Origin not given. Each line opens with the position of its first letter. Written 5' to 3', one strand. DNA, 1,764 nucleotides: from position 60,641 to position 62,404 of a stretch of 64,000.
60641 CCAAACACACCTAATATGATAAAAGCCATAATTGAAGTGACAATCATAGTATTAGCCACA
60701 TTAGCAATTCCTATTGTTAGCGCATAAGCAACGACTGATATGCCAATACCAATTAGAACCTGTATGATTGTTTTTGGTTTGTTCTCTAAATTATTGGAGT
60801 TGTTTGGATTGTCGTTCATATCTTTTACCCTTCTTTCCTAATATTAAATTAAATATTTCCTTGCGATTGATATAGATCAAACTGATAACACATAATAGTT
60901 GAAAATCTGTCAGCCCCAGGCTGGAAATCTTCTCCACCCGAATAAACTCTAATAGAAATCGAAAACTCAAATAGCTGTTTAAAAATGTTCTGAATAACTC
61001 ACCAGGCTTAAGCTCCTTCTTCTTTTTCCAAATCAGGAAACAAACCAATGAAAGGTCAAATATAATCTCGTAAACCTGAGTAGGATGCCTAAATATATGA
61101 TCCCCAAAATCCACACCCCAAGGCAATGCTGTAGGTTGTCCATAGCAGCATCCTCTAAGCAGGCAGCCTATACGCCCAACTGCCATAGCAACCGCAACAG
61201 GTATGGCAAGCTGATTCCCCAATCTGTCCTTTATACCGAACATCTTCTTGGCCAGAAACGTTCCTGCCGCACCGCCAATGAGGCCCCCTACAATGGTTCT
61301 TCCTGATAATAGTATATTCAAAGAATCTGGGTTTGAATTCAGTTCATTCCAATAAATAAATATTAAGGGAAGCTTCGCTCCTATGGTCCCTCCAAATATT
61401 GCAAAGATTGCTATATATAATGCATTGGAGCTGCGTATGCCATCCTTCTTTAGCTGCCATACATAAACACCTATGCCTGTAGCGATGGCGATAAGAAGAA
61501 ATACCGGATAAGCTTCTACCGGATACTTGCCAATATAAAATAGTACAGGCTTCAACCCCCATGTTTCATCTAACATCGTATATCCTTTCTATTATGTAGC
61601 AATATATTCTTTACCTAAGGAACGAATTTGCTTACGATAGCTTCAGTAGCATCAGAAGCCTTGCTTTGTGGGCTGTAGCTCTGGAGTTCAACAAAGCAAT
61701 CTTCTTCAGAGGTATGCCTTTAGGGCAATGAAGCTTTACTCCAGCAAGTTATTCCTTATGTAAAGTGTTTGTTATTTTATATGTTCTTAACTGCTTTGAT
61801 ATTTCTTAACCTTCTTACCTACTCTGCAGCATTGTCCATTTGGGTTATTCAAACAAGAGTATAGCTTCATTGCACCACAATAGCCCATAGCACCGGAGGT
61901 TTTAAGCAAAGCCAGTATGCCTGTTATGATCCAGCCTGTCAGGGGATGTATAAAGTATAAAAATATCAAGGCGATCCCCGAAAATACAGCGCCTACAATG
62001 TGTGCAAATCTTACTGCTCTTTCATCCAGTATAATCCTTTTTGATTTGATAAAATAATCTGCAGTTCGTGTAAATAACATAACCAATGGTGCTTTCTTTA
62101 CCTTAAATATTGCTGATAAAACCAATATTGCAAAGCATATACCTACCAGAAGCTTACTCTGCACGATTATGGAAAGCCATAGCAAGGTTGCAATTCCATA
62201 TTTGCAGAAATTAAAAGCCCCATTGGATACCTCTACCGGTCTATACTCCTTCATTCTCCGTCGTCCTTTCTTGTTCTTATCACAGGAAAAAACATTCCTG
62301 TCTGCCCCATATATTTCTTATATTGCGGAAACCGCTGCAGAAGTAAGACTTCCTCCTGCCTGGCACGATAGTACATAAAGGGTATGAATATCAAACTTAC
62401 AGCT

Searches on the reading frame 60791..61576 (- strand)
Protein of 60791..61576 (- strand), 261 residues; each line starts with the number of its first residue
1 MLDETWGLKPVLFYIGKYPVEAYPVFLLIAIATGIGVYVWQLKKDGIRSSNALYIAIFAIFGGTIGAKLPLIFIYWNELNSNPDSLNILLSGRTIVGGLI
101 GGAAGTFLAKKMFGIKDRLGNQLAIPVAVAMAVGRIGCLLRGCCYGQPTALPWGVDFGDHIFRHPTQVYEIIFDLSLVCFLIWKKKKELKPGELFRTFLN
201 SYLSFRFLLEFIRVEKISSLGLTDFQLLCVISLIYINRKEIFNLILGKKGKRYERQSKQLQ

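Call 9: search_protein_families(library=pfam, proteins=[window:60791-61576:-])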
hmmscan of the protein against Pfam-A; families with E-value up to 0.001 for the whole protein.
window:60791-61576:- (261 aa): 1 family
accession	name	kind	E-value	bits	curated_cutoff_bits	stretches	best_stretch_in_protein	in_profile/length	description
PF01790.23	LGT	-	3.1e-38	131.9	24.9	1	10-234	1-232/240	Prolipoprotein diacylglyceryl transferase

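Call 16: find_encoding_contigs(protein=window:60791-61576:-, flank=3000, max_places=10)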
Protein window:60791-61576:- (261 aa): 1 contig read that carries it; 1 place shown.
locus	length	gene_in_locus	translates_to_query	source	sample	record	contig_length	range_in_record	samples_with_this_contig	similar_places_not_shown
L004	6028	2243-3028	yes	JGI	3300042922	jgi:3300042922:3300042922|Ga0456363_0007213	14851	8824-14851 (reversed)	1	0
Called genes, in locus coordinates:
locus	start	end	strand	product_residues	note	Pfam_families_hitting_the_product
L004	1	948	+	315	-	?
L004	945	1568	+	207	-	PF04191:PEMT, PF04140:ICMT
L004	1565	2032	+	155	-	PF14340:DUF4395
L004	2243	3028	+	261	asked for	PF01790:LGT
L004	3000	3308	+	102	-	-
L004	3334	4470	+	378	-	PF01168:Ala_racemase_N, PF00842:Ala_racemase_C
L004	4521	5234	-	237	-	PF01553:Acyltransferase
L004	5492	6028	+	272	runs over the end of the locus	PF03575:Peptidase_S51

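Call 50: find_homologous_proteins(query=window:60791-61576:-, max_evalue=1e-60)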
Query window:60791-61576:- (261 aa): 278 proteins with E <= 1e-60 among 2411 candidates; the best 120 are listed.
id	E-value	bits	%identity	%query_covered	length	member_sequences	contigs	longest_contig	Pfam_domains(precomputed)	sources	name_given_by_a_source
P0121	3.4e-171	586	100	100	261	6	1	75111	PF01790.24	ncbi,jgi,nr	ncbi:MAG: prolipoprotein diacylglyceryl transferase [Clostridia bacterium]|jgi:prolipoprotein diacyl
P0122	6.2e-148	510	83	100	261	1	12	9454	PF01790.24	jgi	jgi:phosphatidylglycerol---prolipoprotein diacylglyceryl transferase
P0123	4.4e-145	500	84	100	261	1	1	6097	PF01790.24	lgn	-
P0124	1.0e-144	499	82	100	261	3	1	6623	PF01790.24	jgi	jgi:prolipoprotein diacylglyceryltransferase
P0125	1.5e-144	498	82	100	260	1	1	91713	PF01790.24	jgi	jgi:prolipoprotein diacylglyceryltransferase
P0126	5.1e-144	497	81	100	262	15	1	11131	PF01790.24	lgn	-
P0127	1.4e-142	492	83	100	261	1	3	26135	PF01790.24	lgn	-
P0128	1.1e-141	489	79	100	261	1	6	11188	PF01790.24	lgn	-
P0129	3.1e-141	488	82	99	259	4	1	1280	PF01790.24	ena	-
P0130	5.0e-141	487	83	98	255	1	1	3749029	PF01790.24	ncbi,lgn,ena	-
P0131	8.6e-140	483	80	99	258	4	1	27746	PF01790.24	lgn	-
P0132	2.7e-139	481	80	99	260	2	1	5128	PF01790.24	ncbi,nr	ncbi:MAG: prolipoprotein diacylglyceryl transferase [Clostridia bacterium]|nr:prolipoprotein diacylg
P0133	2.8e-137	475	81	98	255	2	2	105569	PF01790.24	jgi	-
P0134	2.4e-125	436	75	94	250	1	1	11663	PF01790.24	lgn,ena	-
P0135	3.5e-123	428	72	99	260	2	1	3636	PF01790.24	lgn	-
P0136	1.0e-121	424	73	97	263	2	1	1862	PF01790.24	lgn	-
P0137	2.7e-120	419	73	93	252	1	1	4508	PF01790.24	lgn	-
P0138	3.3e-120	419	75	95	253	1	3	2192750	PF01790.24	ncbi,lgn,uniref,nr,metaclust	ncbi:prolipoprotein diacylglyceryl transferase [Acetivibrio cellulolyticus]|uniref:prolipoprotein di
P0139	5.3e-120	418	71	97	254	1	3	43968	PF01790.24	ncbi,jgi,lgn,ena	ncbi:MAG TPA: prolipoprotein diacylglyceryl transferase family protein [Ruminiclostridium sp.]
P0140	3.0e-119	416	74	97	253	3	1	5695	PF01790.24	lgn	-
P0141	1.2e-118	414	71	96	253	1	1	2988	PF01790.24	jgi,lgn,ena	-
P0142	1.3e-118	413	72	95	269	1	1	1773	PF01790.24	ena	-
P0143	5.5e-118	411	74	97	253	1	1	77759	PF01790.24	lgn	-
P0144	5.1e-117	408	75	91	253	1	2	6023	PF01790.24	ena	-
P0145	8.3e-117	408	72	93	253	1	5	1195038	PF01790.24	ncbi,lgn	-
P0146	1.3e-116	407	71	97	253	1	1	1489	PF01790.24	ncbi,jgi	jgi:prolipoprotein diacylglyceryl transferase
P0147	3.4e-116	406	72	93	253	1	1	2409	PF01790.24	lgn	-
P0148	4.7e-116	405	67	97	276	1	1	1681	PF01790.24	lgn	-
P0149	1.4e-115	404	66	95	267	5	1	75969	PF01790.24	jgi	jgi:prolipoprotein diacylglyceryl transferase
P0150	2.9e-115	402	73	91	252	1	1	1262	PF01790.24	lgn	-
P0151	4.1e-115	402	69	92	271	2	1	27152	PF01790.24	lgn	-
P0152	6.0e-115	401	65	97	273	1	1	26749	PF01790.24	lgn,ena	-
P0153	6.7e-115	401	67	97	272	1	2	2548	PF01790.24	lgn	-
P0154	8.8e-115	401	67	97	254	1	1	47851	PF01790.24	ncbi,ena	-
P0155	1.6e-114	400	67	97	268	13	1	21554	PF01790.24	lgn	-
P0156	1.6e-114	400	67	97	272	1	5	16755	PF01790.24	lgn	-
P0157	1.8e-114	400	68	97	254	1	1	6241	PF01790.24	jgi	-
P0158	2.9e-114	399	66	97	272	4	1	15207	PF01790.24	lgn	-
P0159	4.0e-114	399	67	97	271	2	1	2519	PF01790.24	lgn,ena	-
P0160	3.0e-113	396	64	97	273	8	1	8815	PF01790.24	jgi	jgi:phosphatidylglycerol:prolipoprotein diacylglycerol transferase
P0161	3.0e-113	396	64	98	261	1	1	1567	PF01790.24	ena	-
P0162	4.4e-113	395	65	97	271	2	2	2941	PF01790.24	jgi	-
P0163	4.5e-113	395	63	97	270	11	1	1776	PF01790.24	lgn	-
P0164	7.9e-113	394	64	98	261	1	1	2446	PF01790.24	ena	-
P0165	2.8e-112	393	64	97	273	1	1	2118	PF01790.24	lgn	-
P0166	3.3e-112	392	69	93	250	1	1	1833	PF01790.24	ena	-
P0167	3.7e-112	392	65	97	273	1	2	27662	PF01790.24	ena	-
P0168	5.0e-112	392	64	97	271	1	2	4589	PF01790.24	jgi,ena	-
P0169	5.5e-112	392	65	95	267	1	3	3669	PF01790.24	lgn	-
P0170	6.3e-112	392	68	92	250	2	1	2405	PF01790.24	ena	-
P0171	6.4e-112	392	64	97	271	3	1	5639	PF01790.24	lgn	-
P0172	7.8e-112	391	68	97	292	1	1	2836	PF01790.24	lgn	-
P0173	8.0e-112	391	66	95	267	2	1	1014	PF01790.24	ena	-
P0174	1.2e-111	391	64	95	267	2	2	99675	PF01790.24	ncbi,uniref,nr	ncbi:prolipoprotein diacylglyceryl transferase [Clostridium bowmanii]|uniref:prolipoprotein diacylgl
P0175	1.9e-111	390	68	97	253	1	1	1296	PF01790.24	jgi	jgi:phosphatidylglycerol:prolipoprotein diacylglycerol transferase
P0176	2.2e-111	390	71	91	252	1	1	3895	PF01790.24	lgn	-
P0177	2.4e-111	390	63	97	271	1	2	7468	PF01790.24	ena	-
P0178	3.1e-111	389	70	91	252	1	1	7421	PF01790.24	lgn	-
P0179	3.7e-111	389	65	94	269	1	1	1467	PF01790.24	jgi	jgi:phosphatidylglycerol:prolipoprotein diacylglycerol transferase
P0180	4.7e-111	389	66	95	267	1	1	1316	PF01790.24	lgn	-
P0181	5.0e-111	389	68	91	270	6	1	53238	PF01790.24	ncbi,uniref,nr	ncbi:prolipoprotein diacylglyceryl transferase [Clostridium sp. CS001]|uniref:prolipoprotein diacylg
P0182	1.2e-110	387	66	97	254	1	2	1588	PF01790.24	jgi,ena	-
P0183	1.2e-110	387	68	92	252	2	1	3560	PF01790.24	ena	-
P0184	1.6e-110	387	66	92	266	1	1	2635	PF01790.24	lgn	-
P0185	2.2e-110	386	69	92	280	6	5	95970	PF01790.24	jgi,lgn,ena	-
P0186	2.4e-110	386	68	91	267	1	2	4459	PF01790.24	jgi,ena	-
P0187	2.7e-110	386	67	91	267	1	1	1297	PF01790.24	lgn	-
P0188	7.7e-110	385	63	95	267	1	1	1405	PF01790.24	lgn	-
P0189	2.0e-109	383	68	96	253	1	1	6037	PF01790.24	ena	-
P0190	2.2e-109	383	63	98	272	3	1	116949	PF01790.24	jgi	-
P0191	7.2e-109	381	67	93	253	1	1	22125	PF01790.24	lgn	-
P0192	2.2e-108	380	64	92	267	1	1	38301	PF01790.24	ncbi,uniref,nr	ncbi:prolipoprotein diacylglyceryl transferase [Clostridium lacusfryxellense]|uniref:prolipoprotein 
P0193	2.4e-108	380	65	95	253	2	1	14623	PF01790.24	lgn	-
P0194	1.3e-107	377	69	92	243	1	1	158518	PF01790.24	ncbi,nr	ncbi:MAG TPA: prolipoprotein diacylglyceryl transferase family protein [Syntrophomonadaceae bacteriu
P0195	2.3e-107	377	65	97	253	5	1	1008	PF01790.24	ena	-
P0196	7.8e-106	372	62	95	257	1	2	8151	PF01790.24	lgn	-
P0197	1.5e-105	371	67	94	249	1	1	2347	PF01790.24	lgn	-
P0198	2.9e-104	366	72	84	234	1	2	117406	PF01790.24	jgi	-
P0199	4.8e-104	366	72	84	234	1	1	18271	PF01790.24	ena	-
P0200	1.1e-103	365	60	98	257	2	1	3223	PF01790.24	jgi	jgi:phosphatidylglycerol:prolipoprotein diacylglycerol transferase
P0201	1.3e-102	361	71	84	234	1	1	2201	PF01790.24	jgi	-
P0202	1.5e-102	361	71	84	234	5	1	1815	PF01790.24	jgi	-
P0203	9.1e-102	358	68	91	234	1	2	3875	PF01790.24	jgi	-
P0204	1.6e-101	357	63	96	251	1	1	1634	PF01790.24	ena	-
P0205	1.2e-100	355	60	98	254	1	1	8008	PF01790.24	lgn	-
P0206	2.2e-98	347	62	92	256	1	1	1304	PF01790.24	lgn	-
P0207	9.1e-98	345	60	95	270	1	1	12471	PF01790.24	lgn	-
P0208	2.4e-97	344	61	97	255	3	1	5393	PF01790.24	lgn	-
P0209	2.7e-96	340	60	97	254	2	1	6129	PF01790.24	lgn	-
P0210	3.1e-96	340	62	93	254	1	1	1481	PF01790.24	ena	-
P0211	8.0e-96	339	61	94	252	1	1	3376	PF01790.24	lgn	-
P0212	1.7e-94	334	54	97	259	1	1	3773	PF01790.24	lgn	-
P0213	8.2e-94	332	62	93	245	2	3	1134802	PF01790.24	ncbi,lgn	-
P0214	2.2e-93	331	57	100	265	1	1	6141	PF01790.24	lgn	-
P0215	1.0e-92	329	56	94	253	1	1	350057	PF01790.24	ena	-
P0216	1.2e-92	328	59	97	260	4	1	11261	PF01790.24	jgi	jgi:phosphatidylglycerol:prolipoprotein diacylglycerol transferase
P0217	3.3e-91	324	60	94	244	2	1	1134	PF01790.24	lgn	-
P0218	4.7e-91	323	59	94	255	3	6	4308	PF01790.24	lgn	-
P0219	8.5e-91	322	58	97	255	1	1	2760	PF01790.24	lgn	-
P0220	1.1e-90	322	61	92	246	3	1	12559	PF01790.24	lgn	-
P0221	1.6e-90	321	61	88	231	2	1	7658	PF01790.24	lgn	-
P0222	8.0e-90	319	59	91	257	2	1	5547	PF01790.24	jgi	jgi:phosphatidylglycerol---prolipoprotein diacylglyceryl transferase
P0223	1.6e-89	318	56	98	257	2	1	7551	PF01790.24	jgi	jgi:prolipoprotein diacylglyceryltransferase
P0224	8.8e-89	316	56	91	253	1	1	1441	PF01790.24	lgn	-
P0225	1.6e-88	315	55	92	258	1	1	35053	PF01790.24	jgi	-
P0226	1.8e-87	311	57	98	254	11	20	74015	PF01790.24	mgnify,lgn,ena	mgnify:CR=1 FL=1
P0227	8.9e-78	280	61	75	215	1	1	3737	PF01790.24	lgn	-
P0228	3.0e-77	278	54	90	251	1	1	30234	PF01790.24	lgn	-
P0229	2.0e-75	272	47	98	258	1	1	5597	PF01790.24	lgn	-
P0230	9.7e-75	270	51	93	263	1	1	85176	PF01790.24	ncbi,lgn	ncbi:MAG: prolipoprotein diacylglyceryl transferase [Ignavibacteriales bacterium]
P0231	1.6e-74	269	50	91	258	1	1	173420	PF01790.24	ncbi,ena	-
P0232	1.1e-73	266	51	90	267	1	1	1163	PF01790.24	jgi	jgi:prolipoprotein diacylglyceryl transferase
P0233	4.3e-73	264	51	91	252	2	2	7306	PF01790.24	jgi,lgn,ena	-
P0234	7.7e-73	263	61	67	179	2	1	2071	PF01790.24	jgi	jgi:phosphatidylglycerol:prolipoprotein diacylglycerol transferase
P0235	1.8e-71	259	48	90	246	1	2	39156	PF01790.24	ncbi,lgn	-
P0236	3.6e-71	258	49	96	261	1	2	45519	PF01790.24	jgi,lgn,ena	-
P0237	5.4e-71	257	47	94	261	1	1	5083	PF01790.24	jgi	jgi:phosphatidylglycerol---prolipoprotein diacylglyceryl transferase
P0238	8.7e-71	257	49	98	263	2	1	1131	PF01790.24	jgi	-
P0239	2.8e-70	255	47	94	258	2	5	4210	PF01790.24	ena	-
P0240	8.6e-70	253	49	88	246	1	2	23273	PF01790.24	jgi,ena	jgi:phosphatidylglycerol:prolipoprotein diacylglycerol transferase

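Call 51: find_encoding_contigs(protein=P0122, flank=10000, max_places=10)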
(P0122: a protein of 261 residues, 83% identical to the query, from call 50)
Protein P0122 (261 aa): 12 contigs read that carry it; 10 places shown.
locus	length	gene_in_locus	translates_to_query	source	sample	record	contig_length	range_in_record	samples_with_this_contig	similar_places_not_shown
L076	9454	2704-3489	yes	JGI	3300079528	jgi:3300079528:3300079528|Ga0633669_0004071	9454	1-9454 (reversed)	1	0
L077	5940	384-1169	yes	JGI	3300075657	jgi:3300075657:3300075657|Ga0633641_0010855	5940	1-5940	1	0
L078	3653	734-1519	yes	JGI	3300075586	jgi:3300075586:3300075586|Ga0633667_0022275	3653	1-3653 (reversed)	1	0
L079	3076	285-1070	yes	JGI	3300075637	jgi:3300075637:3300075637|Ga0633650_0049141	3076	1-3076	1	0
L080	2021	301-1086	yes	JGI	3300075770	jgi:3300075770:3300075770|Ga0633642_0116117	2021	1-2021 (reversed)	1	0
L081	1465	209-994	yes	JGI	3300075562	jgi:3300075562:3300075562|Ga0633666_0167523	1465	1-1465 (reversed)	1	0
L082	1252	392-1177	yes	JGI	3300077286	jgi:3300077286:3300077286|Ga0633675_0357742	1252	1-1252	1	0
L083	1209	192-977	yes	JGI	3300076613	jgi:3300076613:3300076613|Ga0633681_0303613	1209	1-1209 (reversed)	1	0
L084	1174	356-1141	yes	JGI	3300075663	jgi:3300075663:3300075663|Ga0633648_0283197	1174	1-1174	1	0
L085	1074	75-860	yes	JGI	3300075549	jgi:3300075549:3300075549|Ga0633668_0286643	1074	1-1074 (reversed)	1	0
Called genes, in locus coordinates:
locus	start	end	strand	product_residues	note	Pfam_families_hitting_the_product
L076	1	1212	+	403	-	?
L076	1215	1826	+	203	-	PF04191:PEMT, PF04140:ICMT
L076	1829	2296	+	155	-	PF14340:DUF4395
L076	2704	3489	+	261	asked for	PF01790:LGT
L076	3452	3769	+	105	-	-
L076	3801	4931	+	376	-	PF01168:Ala_racemase_N, PF00842:Ala_racemase_C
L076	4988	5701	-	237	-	PF01553:Acyltransferase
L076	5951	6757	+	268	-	PF03575:Peptidase_S51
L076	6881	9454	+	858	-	?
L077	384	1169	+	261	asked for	PF01790:LGT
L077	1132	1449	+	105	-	-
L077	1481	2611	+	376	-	PF01168:Ala_racemase_N, PF00842:Ala_racemase_C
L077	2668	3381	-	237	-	PF01553:Acyltransferase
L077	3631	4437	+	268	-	PF03575:Peptidase_S51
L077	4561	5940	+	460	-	?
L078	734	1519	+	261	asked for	PF01790:LGT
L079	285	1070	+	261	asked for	PF01790:LGT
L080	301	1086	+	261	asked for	PF01790:LGT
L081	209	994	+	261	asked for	PF01790:LGT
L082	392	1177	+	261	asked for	PF01790:LGT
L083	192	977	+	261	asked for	PF01790:LGT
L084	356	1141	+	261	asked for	PF01790:LGT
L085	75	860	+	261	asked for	PF01790:LGT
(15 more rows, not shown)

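Call 52: find_encoding_contigs(protein=P0125, flank=10000, max_places=2)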
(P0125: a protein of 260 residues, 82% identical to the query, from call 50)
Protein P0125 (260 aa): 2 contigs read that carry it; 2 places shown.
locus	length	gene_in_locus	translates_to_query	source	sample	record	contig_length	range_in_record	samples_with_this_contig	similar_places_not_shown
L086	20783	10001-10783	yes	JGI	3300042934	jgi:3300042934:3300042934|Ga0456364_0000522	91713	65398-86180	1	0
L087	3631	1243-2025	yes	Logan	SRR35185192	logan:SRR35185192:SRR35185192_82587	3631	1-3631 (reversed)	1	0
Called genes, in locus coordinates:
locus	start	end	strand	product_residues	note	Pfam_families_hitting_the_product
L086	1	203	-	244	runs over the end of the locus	-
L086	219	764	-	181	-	-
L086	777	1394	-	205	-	PF02463:SMC_N (faint), PF00005:ABC_tran, PF13304:AAA_21 (faint)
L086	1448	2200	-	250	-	PF00528:BPD_transp_1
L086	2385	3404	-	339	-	-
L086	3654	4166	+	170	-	PF04542:Sigma70_r2, PF08281:Sigma70_r4_2, PF04545:Sigma70_r4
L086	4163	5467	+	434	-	PF13786:DUF4179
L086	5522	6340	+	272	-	PF13517:FG-GAP_3 (weak), PF27120:YybI_C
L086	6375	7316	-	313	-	PF02129:Peptidase_S15 (weak), PF12146:Hydrolase_4, PF00561:Abhydrolase_1, PF12697:Abhydrolase_6, PF00326:Peptidase_S9, PF12146:Hydrolase_4 (weak)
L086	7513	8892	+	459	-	PF23545:Zn_ribbon_HMPTM, PF13353:Fer4_12 (faint), PF04055:Radical_SAM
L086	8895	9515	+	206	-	PF04191:PEMT, PF04140:ICMT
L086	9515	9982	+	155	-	PF14340:DUF4395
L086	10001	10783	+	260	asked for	PF01790:LGT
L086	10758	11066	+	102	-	-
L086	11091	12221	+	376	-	PF01168:Ala_racemase_N, PF00842:Ala_racemase_C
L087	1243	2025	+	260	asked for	PF01790:LGT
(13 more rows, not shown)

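Call 53: find_encoding_contigs(protein=P0130, flank=10000, max_places=3)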
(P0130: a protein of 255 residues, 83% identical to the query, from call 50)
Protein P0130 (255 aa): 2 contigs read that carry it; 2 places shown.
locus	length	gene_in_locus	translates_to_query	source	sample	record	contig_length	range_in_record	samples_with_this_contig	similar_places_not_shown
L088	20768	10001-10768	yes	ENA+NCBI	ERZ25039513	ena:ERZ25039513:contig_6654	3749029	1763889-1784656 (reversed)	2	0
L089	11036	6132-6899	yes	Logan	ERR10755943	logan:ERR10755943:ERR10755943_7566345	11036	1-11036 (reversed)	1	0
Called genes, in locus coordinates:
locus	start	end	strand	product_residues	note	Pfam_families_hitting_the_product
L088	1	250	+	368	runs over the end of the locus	PF12671:Amidase_6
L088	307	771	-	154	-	PF00583:Acetyltransf_1, PF13673:Acetyltransf_10, PF13508:Acetyltransf_7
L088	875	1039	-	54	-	-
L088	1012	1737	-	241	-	PF00376:MerR, PF13411:MerR_1, PF09278:MerR-DNA-bind (weak)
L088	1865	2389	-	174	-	PF13302:Acetyltransf_3, PF00583:Acetyltransf_1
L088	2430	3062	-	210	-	PF01725:Ham1p_like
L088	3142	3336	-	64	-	PF13783:DUF4177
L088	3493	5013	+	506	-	PF01432:Peptidase_M3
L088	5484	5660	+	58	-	-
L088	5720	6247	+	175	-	PF13786:DUF4179 (weak)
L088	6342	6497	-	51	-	-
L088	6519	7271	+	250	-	PF13517:FG-GAP_3 (faint), PF27120:YybI_C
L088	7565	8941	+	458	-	PF23545:Zn_ribbon_HMPTM, PF04055:Radical_SAM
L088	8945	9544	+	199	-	PF04191:PEMT, PF04140:ICMT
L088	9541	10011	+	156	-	PF14340:DUF4395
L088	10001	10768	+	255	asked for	PF01790:LGT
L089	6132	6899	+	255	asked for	PF01790:LGT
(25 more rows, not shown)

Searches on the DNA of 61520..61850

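Call 8: search_rna_families(source=window, start=61520, end=61850, threshold=evalue, max_evalue=10, show_alignments=3)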
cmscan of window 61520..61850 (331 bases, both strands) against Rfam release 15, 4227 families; matches with E-value up to 10: 3.
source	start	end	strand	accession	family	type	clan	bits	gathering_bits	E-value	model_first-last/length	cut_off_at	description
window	61730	61810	+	RF04177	BTnc201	Gene; sRNA;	-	20.6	105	0.22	1-99/99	no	Bacteroides sRNA BTnc201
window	61532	61598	-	RF03636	MIR4376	Gene; miRNA;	-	13.9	60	5.1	1-88/88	no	MIR4376 microRNA precursor family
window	61816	61832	-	RF02914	DUF805b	Cis-reg;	CL00115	9.4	35.6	9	1-35/35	no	DUF805b RNA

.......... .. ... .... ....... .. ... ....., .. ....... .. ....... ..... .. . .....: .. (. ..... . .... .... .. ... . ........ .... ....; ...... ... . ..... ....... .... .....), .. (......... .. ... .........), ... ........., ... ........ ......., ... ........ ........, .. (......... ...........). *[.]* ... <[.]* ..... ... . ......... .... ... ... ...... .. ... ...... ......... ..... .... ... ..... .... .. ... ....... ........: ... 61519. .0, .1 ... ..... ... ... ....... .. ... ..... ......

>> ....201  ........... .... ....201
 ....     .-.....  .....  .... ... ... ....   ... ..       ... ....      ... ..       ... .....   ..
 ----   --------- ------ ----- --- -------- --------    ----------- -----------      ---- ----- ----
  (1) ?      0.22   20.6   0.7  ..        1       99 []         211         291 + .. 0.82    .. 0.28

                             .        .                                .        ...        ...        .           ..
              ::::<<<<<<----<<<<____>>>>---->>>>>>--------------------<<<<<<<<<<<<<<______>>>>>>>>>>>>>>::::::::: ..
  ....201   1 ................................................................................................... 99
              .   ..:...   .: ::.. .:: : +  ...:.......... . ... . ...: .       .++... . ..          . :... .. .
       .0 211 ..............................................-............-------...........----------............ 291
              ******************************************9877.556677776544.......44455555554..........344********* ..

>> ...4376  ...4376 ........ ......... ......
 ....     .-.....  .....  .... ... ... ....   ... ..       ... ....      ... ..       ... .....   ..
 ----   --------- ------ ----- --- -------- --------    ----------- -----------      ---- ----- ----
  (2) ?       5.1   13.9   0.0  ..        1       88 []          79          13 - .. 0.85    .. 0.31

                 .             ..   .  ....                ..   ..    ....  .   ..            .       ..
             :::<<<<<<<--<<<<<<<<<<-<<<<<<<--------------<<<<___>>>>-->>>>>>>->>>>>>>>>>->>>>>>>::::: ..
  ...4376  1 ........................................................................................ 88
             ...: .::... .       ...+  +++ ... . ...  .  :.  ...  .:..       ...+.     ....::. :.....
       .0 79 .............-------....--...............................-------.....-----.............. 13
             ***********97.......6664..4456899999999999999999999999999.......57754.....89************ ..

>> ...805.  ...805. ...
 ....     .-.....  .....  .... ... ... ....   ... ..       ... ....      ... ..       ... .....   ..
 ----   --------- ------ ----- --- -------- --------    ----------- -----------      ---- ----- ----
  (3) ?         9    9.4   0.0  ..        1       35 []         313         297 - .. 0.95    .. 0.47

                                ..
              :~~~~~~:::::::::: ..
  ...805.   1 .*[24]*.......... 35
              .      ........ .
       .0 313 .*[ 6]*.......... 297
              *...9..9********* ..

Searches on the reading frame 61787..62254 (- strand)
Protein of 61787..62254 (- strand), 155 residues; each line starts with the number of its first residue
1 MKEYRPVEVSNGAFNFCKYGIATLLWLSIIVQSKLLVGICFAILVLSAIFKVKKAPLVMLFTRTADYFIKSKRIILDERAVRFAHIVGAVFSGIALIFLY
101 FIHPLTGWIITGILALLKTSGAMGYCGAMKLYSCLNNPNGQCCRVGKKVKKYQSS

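Call 9: search_protein_families(library=pfam, proteins=[window:61787-62254:-])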
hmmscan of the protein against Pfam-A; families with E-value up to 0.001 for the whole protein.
window:61787-62254:- (155 aa): 1 family
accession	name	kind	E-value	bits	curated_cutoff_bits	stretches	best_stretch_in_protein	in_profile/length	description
PF14340.12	DUF4395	-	1.2e-14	55.1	24.5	1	20-134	12-127/130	Domain of unknown function (DUF4395)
